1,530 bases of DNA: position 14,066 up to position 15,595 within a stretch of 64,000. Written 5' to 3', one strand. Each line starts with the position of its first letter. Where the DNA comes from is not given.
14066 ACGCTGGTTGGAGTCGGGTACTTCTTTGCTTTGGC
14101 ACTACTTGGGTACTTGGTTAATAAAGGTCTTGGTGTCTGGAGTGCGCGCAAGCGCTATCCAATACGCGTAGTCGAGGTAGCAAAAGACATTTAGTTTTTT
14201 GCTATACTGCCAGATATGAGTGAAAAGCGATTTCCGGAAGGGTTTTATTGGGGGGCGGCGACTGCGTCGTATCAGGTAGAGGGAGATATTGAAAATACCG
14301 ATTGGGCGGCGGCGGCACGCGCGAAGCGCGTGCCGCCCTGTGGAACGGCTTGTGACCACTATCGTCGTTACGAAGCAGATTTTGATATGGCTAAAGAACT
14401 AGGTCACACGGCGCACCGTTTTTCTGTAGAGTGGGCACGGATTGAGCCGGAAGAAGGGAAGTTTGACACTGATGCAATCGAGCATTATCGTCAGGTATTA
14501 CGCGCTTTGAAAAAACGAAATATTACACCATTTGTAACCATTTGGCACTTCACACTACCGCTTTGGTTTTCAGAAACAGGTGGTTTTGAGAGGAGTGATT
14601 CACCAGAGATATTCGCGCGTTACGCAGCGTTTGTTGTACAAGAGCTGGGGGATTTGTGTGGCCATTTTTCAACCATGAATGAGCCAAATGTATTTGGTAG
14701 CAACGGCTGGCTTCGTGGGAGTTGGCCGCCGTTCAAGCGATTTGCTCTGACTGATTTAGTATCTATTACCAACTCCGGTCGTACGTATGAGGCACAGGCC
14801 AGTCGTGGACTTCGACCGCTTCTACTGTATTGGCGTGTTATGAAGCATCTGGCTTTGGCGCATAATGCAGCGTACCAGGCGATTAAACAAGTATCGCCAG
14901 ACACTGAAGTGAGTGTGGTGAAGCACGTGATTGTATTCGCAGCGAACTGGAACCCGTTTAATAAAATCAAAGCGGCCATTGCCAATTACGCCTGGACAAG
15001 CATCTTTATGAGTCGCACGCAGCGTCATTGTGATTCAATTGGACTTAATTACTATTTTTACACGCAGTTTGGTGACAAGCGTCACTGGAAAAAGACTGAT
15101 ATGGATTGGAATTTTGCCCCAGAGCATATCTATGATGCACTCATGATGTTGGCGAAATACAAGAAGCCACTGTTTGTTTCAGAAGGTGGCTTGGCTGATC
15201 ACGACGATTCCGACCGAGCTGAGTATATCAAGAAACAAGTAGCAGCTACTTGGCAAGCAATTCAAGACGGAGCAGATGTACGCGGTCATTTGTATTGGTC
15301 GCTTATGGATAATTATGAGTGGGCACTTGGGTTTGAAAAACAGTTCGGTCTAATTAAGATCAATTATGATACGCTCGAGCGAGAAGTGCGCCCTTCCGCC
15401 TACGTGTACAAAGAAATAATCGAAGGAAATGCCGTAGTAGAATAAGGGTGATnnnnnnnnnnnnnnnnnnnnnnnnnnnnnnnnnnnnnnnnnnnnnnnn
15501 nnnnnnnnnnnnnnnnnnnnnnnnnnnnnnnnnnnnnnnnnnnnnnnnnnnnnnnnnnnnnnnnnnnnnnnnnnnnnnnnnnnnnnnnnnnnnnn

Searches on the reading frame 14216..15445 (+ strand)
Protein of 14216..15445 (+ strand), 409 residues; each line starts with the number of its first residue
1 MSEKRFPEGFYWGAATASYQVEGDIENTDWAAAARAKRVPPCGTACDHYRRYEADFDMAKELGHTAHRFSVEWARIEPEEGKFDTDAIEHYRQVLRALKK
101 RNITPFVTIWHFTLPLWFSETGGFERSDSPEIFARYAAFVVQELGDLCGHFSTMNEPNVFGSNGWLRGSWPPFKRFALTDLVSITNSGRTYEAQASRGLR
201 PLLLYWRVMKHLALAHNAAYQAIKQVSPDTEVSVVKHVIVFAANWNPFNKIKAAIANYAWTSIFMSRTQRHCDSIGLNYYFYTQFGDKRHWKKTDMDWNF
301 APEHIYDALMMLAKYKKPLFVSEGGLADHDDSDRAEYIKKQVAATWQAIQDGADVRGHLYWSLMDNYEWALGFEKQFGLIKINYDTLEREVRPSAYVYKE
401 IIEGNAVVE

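Call 51: search_protein_families(library=pfam, proteins=[window:14216-15445:+], max_evalue=0.0001)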
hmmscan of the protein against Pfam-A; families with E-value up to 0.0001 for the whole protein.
window:14216-15445:+ (409 aa): 1 family
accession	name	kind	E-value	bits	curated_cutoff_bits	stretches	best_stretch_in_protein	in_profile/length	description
PF00232.24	Glyco_hydro_1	-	5.9e-73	246.3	22.6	2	3-261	2-245/453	Glycosyl hydrolase family 1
